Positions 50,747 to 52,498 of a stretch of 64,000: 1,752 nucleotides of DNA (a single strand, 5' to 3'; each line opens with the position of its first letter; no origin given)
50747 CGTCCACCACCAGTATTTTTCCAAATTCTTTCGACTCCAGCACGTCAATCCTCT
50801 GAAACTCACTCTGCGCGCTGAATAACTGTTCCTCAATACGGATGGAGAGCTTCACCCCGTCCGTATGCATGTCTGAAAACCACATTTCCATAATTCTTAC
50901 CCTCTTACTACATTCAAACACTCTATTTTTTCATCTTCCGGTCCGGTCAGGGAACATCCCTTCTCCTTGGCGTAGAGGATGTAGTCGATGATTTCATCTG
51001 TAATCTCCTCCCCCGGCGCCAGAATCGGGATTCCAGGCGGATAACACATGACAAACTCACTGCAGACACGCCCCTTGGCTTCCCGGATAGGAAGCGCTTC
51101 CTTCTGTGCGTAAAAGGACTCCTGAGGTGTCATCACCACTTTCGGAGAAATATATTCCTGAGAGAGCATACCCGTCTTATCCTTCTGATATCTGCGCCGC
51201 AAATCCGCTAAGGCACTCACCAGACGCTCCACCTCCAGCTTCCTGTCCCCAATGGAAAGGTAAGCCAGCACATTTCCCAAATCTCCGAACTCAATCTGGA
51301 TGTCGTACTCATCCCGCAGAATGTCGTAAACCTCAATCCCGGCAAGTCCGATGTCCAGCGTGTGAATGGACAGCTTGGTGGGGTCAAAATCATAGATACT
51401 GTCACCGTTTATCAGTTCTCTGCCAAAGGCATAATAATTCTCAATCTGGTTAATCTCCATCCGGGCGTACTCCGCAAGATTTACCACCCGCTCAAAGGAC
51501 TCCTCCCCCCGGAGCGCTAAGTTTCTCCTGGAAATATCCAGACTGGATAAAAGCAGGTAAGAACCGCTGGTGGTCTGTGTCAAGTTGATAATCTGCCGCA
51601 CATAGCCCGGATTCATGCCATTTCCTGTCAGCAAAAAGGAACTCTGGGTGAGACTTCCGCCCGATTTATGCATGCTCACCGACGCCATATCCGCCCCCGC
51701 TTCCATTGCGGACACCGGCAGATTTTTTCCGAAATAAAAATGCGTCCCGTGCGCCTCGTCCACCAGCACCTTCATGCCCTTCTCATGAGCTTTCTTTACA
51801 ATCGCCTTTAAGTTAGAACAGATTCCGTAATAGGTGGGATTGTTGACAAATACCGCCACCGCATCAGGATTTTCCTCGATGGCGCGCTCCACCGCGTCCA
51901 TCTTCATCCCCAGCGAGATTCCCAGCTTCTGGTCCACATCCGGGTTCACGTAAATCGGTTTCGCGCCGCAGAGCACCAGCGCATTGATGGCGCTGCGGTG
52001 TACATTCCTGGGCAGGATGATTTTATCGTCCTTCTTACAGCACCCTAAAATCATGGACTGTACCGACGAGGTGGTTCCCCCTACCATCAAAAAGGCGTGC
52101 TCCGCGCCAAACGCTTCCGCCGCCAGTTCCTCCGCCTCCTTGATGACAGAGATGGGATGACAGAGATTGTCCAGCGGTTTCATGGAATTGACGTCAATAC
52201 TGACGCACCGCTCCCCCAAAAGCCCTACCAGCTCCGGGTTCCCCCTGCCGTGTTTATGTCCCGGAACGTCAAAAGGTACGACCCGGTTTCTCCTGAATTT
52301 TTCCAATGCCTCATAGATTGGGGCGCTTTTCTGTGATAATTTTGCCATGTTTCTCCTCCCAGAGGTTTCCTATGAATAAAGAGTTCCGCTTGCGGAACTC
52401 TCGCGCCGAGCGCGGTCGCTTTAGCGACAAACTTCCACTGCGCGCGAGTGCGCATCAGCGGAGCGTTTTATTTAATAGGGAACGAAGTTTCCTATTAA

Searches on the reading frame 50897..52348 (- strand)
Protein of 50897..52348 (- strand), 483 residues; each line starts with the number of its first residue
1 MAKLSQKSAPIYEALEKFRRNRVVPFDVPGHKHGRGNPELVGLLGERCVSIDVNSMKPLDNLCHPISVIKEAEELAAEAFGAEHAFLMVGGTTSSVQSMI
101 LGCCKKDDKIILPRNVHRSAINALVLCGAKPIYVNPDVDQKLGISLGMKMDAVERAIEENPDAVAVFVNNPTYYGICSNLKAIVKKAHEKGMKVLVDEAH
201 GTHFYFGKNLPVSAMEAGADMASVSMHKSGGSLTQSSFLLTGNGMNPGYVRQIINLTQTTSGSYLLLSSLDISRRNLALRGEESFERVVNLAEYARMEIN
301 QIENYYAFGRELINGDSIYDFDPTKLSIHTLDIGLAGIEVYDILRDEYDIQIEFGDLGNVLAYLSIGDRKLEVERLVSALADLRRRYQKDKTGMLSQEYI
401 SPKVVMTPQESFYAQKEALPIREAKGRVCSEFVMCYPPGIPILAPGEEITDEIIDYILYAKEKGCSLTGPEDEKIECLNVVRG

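Call 8: search_protein_families(library=pfam, proteins=[window:50897-52348:-])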
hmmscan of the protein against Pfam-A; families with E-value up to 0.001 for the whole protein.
window:50897-52348:- (483 aa): 7 families
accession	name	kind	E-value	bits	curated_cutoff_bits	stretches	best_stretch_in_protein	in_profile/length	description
PF01276.26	OKR_DC_1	-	2.4e-71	241.1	27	1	10-369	2-414/417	Orn/Lys/Arg decarboxylase, major domain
PF00155.27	Aminotran_1_2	-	5.2e-13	49.4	19.7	1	60-211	35-198/361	Aminotransferase class I and II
PF03711.20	OKR_DC_1_C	-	9.7e-13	49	24.2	1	381-466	25-116/132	Orn/Lys/Arg decarboxylase, C-terminal domain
PF00266.25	Aminotran_5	-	1.5e-11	44.3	21.5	1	68-230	44-203/371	Aminotransferase class-V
PF01041.23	DegT_DnrJ_EryC1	-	5.5e-11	42.7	19.8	1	70-202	27-150/360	DegT/DnrJ/EryC1/StrS aminotransferase family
PF01212.27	Beta_elim_lyase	-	1.3e-06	28.4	27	1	70-232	35-203/288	Beta-eliminating lyase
PF01053.26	Cys_Met_Meta_PP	-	7.4e-05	21.9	27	1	73-225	58-195/381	Cys/Met metabolism PLP-dependent enzyme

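Call 11: find_encoding_contigs(protein=window:50897-52348:-, flank=3000, max_places=10)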
Protein window:50897-52348:- (483 aa): 22 contigs read that carry it; 8 places shown.
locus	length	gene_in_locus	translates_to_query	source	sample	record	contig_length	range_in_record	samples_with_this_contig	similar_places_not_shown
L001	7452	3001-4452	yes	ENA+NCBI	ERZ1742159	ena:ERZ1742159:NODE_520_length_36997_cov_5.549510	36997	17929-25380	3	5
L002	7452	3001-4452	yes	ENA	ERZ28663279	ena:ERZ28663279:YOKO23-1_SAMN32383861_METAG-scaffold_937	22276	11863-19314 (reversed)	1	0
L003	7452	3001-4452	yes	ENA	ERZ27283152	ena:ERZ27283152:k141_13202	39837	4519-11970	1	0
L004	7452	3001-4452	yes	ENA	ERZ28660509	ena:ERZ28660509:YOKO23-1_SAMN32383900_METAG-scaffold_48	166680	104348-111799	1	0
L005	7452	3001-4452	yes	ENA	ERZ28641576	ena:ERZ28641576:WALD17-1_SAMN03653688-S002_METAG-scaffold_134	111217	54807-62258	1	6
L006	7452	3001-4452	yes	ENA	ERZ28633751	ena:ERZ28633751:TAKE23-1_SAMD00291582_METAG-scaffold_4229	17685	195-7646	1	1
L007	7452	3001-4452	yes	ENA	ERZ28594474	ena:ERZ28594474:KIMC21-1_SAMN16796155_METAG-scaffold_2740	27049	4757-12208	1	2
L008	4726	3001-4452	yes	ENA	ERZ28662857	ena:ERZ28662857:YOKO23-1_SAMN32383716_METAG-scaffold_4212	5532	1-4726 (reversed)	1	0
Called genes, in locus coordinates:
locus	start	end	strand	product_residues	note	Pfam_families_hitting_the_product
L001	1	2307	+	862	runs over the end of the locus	PF00512:HisKA, PF02518:HATPase_c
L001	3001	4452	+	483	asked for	PF01276:OKR_DC_1, PF00155:Aminotran_1_2, PF00266:Aminotran_5, PF01041:DegT_DnrJ_EryC1, PF01212:Beta_elim_lyase (weak), PF03711:OKR_DC_1_C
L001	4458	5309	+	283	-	PF17284:Spermine_synt_N, PF01564:Spermine_synth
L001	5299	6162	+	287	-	PF00491:Arginase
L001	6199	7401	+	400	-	PF03435:Sacchrp_dh_NADP, PF16653:Sacchrp_dh_C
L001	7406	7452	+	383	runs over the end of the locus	PF00278:Orn_DAP_Arg_deC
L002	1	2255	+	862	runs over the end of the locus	PF00512:HisKA, PF02518:HATPase_c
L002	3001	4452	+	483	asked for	PF01276:OKR_DC_1, PF00155:Aminotran_1_2, PF00266:Aminotran_5, PF01041:DegT_DnrJ_EryC1, PF01212:Beta_elim_lyase (weak), PF03711:OKR_DC_1_C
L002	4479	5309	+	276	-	PF17284:Spermine_synt_N, PF01564:Spermine_synth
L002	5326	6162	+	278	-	PF00491:Arginase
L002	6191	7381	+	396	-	PF03435:Sacchrp_dh_NADP, PF16653:Sacchrp_dh_C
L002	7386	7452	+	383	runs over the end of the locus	PF00278:Orn_DAP_Arg_deC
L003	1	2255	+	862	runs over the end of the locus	PF00512:HisKA, PF02518:HATPase_c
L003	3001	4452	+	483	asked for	PF01276:OKR_DC_1, PF00155:Aminotran_1_2, PF00266:Aminotran_5, PF01041:DegT_DnrJ_EryC1, PF01212:Beta_elim_lyase (weak), PF03711:OKR_DC_1_C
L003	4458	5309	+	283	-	PF17284:Spermine_synt_N, PF01564:Spermine_synth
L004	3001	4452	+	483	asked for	PF01276:OKR_DC_1, PF00155:Aminotran_1_2, PF00266:Aminotran_5, PF01041:DegT_DnrJ_EryC1, PF01212:Beta_elim_lyase (weak), PF03711:OKR_DC_1_C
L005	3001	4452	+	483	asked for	PF01276:OKR_DC_1, PF00155:Aminotran_1_2, PF00266:Aminotran_5, PF01041:DegT_DnrJ_EryC1, PF01212:Beta_elim_lyase (weak), PF03711:OKR_DC_1_C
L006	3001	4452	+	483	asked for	PF01276:OKR_DC_1, PF00155:Aminotran_1_2, PF00266:Aminotran_5, PF01041:DegT_DnrJ_EryC1, PF01212:Beta_elim_lyase (weak), PF03711:OKR_DC_1_C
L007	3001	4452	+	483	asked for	PF01276:OKR_DC_1, PF00155:Aminotran_1_2, PF00266:Aminotran_5, PF01041:DegT_DnrJ_EryC1, PF01212:Beta_elim_lyase (weak), PF03711:OKR_DC_1_C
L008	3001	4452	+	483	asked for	PF01276:OKR_DC_1, PF00155:Aminotran_1_2, PF00266:Aminotran_5, PF01041:DegT_DnrJ_EryC1, PF01212:Beta_elim_lyase (weak), PF03711:OKR_DC_1_C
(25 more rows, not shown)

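Call 15: find_homologous_proteins(query=window:50897-52348:-, max_evalue=1e-30)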
Query window:50897-52348:- (483 aa): 8000 proteins with E <= 1e-30 among 8000 candidates; the best 120 are listed.
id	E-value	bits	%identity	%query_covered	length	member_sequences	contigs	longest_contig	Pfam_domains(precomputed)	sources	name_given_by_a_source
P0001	0.0e+0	1176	86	92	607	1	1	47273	PF00155.28,PF00266.26,PF03711.21,PF01212.28,PF01053.27,PF01041.24,PF01276.27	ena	-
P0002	0.0e+0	1149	-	-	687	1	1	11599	PF00155.28,PF00266.26,PF03711.21,PF01212.28,PF01041.24,PF01276.27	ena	-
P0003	0.0e+0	1085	100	100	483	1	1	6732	PF00155.28,PF00266.26,PF03711.21,PF01212.28,PF01041.24,PF01276.27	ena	-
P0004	0.0e+0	1084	100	100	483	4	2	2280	PF00155.28,PF00266.26,PF03711.21,PF01212.28,PF01041.24,PF01276.27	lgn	-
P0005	0.0e+0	1084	100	100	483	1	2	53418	PF00155.28,PF00266.26,PF03711.21,PF01212.28,PF01041.24,PF01276.27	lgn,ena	-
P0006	0.0e+0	1060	-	-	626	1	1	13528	PF00155.28,PF00266.26,PF03711.21,PF01212.28,PF01053.27,PF01041.24,PF01276.27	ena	-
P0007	0.0e+0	1043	-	-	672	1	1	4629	PF00155.28,PF00266.26,PF03711.21,PF01212.28,PF01053.27,PF01041.24,PF01276.27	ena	-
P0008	0.0e+0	1016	93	100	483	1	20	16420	PF00155.28,PF00266.26,PF03711.21,PF01212.28,PF01041.24,PF01276.27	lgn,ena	-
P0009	0.0e+0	1016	93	100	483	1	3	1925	PF00155.28,PF00266.26,PF03711.21,PF01212.28,PF01041.24,PF01276.27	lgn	-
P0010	0.0e+0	1015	92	100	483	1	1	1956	PF00155.28,PF00266.26,PF03711.21,PF01212.28,PF01041.24,PF01276.27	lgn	-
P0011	0.0e+0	1015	93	100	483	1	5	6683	PF00155.28,PF00266.26,PF03711.21,PF01212.28,PF01041.24,PF01276.27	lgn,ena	-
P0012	0.0e+0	1013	93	100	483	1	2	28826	PF00155.28,PF00266.26,PF03711.21,PF01212.28,PF01041.24,PF01276.27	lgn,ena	-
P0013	0.0e+0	1011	93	100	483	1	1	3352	PF00155.28,PF00266.26,PF03711.21,PF01212.28,PF01041.24,PF01276.27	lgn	-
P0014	0.0e+0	1010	93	100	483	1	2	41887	PF00155.28,PF00266.26,PF03711.21,PF01212.28,PF01041.24,PF01276.27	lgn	-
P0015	0.0e+0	1010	92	100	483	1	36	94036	PF00155.28,PF00266.26,PF03711.21,PF01212.28,PF01041.24,PF01276.27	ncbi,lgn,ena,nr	ncbi:MAG: aminotransferase class I/II-fold pyridoxal phosphate-dependent enzyme [Clostridiales bacte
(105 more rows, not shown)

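Call 16: find_related_loci(query=window:50897-52348:-, collection=genome_contigs, flank=5000)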
Query window:50897-52348:- (483 aa) in genome_contigs; peptide patterns used: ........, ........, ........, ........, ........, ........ (x = any residue, [..] = any of these).
600 stretches matched a pattern (row limit reached: there are more); 581 encode a relative of the query (tblastn E <= 1e-3); the best 80 are kept; 80 distinct loci.
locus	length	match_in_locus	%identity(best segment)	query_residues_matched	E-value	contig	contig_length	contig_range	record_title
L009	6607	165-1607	88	1-481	0e+0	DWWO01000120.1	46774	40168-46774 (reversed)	MAG TPA_asm: Candidatus Mediterraneibacter faecipullorum isolate ChiW19-954 ChiW19__C104949_L46774_SAMN06858702, whole g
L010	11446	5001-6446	88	1-482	0e+0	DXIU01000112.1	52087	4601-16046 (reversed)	MAG TPA_asm: Candidatus Mediterraneibacter norwichensis isolate CHK180-4461 CHK180__C170634_L52087_SAMEA5754824, whole g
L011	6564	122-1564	88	1-481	0e+0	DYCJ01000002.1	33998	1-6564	MAG TPA_asm: Clostridiales bacterium isolate HRGM_Genome_3590 HRGM_Genome_3590_2, whole genome shotgun sequence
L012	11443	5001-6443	88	1-481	0e+0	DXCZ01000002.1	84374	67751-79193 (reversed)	MAG TPA_asm: Candidatus Mediterraneibacter stercoripullorum isolate CHK195-1396 CHK195__C2380_L84374_SAMEA5754839, whole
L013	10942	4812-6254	87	1-481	0e+0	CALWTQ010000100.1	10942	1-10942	MAG: uncultured Mediterraneibacter sp. isolate BRZ_GH__bin5 genome assembly, contig: BRZ_GH__NODE_3417_length_10942_cov_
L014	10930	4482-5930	86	1-483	0e+0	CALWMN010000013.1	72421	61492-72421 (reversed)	MAG: uncultured Mediterraneibacter sp. isolate BRZ_IA__bin33 genome assembly, contig: BRZ_IA__NODE_364_length_72421_cov_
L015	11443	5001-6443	86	1-481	0e+0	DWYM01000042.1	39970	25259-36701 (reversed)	MAG TPA_asm: Candidatus Mediterraneibacter intestinipullorum isolate CHK161-4361 CHK161__C136454_L39970_SAMEA104467457,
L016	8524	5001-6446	88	1-482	0e+0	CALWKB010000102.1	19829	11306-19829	MAG: uncultured Mediterraneibacter sp. isolate E09__bin192 genome assembly, contig: E09__k127_790601, whole genome shotg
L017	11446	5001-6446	86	1-482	0e+0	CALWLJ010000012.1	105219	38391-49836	MAG: uncultured Mediterraneibacter sp. isolate BRZ_HT__bin23 genome assembly, contig: BRZ_HT__NODE_362_length_105219_cov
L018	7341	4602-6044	87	1-481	0e+0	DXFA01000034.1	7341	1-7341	MAG TPA_asm: Candidatus Mediterraneibacter caccavium isolate ChiSjej5B23-15282 ChiSjej5B23M5__C32121_L7341_SAMN08009953,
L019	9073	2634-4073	84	3-482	0e+0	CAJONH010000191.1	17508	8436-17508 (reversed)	Candidatus Gastranaerophilales bacterium isolate Rumen_Coassembly_mag_1069 genome assembly, contig: k87_23090585, whole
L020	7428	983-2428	82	1-482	0e+0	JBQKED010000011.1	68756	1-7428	Faecalimonas sp. LCP19S3_D12 contig00011, whole genome shotgun sequence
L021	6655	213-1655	83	1-481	0e+0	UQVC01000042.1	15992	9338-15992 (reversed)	uncultured Ruminococcus sp. isolate UMGS669 genome assembly, contig: NODE_1491_length_15992_cov_80.1744, whole genome sh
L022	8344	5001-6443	84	3-483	0e+0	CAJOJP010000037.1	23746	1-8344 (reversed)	Candidatus Gastranaerophilales bacterium isolate Red_deer_4_mag_64 genome assembly, contig: scaffold_4222, whole genome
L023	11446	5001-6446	83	1-482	0e+0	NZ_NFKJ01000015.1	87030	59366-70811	Lachnoclostridium sp. An181 An181_contig_15, whole genome shotgun sequence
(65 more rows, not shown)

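Call 55: search_protein_families(library=ncbifam, proteins=[window:50897-52348:-], max_evalue=0.00001)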
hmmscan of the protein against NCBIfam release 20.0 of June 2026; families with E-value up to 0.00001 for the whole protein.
window:50897-52348:- (483 aa): 11 families
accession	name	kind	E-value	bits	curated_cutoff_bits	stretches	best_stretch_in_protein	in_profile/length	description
NF011603.0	PRK15029.1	equivalog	2.2e-24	85.8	1167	1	9-274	141-436/756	arginine decarboxylase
NF011928.0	PRK15399.1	subfamily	1.1e-23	83.4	968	2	8-302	129-442/713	lysine decarboxylase LdcC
TIGR04318.1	lacto_ODC_hypo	hypoth_equivalog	2.4e-19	69.1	950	1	14-206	96-308/695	putative ornithine decarboxylase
NF010092.0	PRK13578.1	subfamily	7.5e-19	67.5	794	2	8-138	108-246/720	ornithine decarboxylase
NF011929.0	PRK15400.1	subfamily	1.3e-17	63.3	1056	2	10-274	131-413/714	lysine decarboxylase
TIGR04301.1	ODC_inducible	exception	6.7e-17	60.9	1310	2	9-136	109-244/719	ornithine decarboxylase SpeF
NF008687.0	PRK11706.1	equivalog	1.6e-11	43.6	375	1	69-209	33-165/375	dTDP-4-amino-4,6-dideoxygalactose transaminase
NF008658.2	PRK11658.1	equivalog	1.6e-09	36.9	631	1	71-204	37-161/379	UDP-4-amino-4-deoxy-L-arabinose aminotransferase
NF006810.0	PRK09331.1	subfamily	5.9e-09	35.2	301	1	59-239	59-233/397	Sep-tRNA:Cys-tRNA synthetase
TIGR02379.1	ECA_wecE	subfamily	7.2e-08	31.6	434.85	1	67-210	31-166/376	dTDP-4-amino-4,6-dideoxy-D-glucose transaminase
TIGR03588.1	PseC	equivalog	6.2e-07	28.7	423.5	1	69-227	32-183/380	UDP-4-amino-4,6-dideoxy-N-acetyl-beta-L-altrosamine transaminase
